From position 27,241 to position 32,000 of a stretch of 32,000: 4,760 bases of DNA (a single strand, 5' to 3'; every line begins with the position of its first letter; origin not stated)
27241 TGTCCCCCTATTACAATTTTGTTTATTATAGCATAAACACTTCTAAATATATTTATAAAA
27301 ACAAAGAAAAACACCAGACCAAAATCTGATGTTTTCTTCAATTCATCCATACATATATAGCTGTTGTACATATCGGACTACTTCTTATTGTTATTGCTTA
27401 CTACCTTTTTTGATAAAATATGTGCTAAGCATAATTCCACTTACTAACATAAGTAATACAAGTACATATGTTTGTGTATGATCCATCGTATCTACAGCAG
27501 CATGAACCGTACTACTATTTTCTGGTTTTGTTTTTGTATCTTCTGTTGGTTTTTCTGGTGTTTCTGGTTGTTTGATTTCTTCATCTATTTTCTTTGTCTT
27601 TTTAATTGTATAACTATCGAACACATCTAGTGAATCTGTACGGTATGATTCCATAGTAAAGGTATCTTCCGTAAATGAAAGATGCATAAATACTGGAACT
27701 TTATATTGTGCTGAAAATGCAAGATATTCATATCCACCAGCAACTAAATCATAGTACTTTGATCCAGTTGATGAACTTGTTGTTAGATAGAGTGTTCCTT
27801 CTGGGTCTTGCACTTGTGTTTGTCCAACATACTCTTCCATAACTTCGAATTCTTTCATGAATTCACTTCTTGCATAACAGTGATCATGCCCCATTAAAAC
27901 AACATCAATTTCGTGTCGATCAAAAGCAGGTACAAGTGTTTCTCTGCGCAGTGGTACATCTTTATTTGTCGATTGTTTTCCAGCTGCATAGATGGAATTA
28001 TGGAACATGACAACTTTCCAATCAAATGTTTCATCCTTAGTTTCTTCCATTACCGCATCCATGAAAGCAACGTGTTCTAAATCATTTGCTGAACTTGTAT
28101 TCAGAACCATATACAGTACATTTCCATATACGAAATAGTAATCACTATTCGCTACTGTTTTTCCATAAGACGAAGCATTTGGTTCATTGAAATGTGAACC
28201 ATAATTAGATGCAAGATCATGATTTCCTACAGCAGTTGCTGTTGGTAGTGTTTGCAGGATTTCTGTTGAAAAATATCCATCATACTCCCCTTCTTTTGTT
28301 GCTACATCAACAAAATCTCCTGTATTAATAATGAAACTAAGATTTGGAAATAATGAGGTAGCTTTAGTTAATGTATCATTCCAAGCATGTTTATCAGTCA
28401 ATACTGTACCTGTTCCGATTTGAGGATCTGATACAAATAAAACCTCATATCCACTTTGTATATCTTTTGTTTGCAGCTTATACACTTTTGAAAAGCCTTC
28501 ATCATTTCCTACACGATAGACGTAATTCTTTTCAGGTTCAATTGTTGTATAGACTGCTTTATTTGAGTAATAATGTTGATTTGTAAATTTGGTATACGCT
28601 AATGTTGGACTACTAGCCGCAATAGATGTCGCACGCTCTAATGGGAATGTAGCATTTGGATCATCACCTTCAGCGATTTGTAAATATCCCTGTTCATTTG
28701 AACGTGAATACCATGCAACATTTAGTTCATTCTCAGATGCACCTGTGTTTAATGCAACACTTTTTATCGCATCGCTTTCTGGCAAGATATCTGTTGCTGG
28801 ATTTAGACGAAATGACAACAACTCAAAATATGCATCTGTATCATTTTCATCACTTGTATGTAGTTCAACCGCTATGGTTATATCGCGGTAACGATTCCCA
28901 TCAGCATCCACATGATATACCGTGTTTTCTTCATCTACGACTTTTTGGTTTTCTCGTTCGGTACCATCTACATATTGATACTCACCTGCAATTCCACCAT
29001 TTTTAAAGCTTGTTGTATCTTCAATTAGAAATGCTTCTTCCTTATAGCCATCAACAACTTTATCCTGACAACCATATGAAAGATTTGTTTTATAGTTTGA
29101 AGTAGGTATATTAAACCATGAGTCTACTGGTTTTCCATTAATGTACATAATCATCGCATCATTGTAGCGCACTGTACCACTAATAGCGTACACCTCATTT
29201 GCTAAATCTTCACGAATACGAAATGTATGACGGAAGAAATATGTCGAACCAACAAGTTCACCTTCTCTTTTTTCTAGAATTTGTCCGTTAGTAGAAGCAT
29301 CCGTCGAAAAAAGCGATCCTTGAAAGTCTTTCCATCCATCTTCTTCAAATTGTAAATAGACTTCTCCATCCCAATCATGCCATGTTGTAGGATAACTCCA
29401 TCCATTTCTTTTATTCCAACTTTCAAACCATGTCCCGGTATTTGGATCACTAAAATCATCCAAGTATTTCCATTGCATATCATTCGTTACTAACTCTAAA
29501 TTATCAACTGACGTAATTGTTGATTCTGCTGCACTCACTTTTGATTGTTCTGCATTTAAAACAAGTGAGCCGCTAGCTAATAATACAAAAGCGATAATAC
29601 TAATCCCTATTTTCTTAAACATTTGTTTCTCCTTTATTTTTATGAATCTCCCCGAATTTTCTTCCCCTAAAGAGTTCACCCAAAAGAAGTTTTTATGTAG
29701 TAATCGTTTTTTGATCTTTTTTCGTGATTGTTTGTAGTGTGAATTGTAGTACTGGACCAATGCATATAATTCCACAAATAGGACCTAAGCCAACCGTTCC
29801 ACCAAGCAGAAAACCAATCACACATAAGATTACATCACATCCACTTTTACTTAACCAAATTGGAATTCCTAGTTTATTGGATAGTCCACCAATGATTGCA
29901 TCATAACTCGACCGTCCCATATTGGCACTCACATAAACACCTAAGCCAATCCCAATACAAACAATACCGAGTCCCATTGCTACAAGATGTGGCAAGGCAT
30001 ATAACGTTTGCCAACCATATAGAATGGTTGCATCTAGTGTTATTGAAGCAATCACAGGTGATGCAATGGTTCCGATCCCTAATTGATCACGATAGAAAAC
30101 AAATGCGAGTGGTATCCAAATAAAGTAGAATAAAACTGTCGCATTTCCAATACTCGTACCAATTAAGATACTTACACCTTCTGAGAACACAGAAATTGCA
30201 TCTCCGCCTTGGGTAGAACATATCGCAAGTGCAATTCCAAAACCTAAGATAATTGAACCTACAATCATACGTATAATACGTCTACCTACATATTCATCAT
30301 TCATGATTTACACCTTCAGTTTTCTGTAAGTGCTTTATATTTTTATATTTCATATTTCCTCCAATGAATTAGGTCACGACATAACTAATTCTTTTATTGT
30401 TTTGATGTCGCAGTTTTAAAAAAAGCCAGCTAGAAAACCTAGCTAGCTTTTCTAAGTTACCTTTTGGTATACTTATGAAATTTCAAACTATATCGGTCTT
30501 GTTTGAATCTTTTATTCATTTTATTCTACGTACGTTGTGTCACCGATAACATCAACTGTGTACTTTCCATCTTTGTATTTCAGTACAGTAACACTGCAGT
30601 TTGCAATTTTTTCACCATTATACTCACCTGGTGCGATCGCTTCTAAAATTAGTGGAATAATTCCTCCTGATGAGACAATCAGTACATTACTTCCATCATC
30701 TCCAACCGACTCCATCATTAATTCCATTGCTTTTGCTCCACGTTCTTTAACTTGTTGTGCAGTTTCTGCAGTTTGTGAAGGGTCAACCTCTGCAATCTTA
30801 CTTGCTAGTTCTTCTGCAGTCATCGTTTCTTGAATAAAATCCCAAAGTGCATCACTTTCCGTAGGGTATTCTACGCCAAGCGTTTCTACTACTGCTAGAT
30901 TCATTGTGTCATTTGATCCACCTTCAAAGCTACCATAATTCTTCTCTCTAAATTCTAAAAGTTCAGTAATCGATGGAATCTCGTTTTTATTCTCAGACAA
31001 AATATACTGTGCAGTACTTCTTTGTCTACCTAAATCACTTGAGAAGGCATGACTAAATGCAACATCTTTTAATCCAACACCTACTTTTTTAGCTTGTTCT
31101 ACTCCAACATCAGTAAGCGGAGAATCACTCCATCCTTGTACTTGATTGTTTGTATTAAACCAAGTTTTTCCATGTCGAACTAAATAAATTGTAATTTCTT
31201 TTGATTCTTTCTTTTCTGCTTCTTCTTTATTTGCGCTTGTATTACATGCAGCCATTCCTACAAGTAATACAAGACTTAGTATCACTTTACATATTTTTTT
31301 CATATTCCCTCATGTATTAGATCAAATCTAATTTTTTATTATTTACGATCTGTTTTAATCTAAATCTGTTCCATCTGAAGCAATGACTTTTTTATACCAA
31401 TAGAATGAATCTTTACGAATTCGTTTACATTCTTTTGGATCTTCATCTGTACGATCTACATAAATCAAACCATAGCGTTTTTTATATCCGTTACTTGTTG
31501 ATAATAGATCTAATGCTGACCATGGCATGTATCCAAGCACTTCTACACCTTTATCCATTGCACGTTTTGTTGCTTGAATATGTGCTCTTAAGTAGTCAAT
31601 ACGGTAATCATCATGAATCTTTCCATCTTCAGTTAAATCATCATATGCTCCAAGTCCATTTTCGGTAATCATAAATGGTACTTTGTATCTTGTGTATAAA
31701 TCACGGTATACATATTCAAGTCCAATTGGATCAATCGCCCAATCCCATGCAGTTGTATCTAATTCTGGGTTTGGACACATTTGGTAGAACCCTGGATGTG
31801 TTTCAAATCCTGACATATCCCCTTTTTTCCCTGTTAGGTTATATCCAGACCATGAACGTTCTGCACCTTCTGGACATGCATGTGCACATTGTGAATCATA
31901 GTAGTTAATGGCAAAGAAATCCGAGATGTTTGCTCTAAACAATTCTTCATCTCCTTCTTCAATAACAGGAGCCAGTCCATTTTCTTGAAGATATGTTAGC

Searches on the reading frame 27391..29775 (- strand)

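Call 66: search_protein_families(library=pfam, proteins=[window:27391-29775:-], max_evalue=0.001)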
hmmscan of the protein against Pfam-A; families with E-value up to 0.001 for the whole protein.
window:27391-29775:- (794 aa): 2 families
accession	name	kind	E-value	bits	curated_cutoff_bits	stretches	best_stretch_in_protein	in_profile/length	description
PF00149.33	Metallophos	-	2.2e-13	51.5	21.5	1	445-634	3-191/191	Calcineurin-like phosphoesterase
PF16656.11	Pur_ac_phosph_N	-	1.9e-09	38.4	30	1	339-436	3-93/93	Purple acid Phosphatase, N-terminal domain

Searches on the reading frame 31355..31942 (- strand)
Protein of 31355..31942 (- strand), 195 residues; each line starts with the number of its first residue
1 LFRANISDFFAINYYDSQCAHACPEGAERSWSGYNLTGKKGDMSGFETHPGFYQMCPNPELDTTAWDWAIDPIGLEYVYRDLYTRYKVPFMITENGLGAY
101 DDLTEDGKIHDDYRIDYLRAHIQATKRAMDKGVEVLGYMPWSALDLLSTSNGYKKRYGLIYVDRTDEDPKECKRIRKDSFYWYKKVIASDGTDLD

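Call 66: search_protein_families(library=pfam, proteins=[window:31355-31942:-], max_evalue=0.001)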
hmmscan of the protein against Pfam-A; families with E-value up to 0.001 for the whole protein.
window:31355-31942:- (195 aa): 1 family
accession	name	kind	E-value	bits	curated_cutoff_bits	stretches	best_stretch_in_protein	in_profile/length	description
PF00232.24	Glyco_hydro_1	-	6.2e-45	153.9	22.6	1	7-191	287-452/453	Glycosyl hydrolase family 1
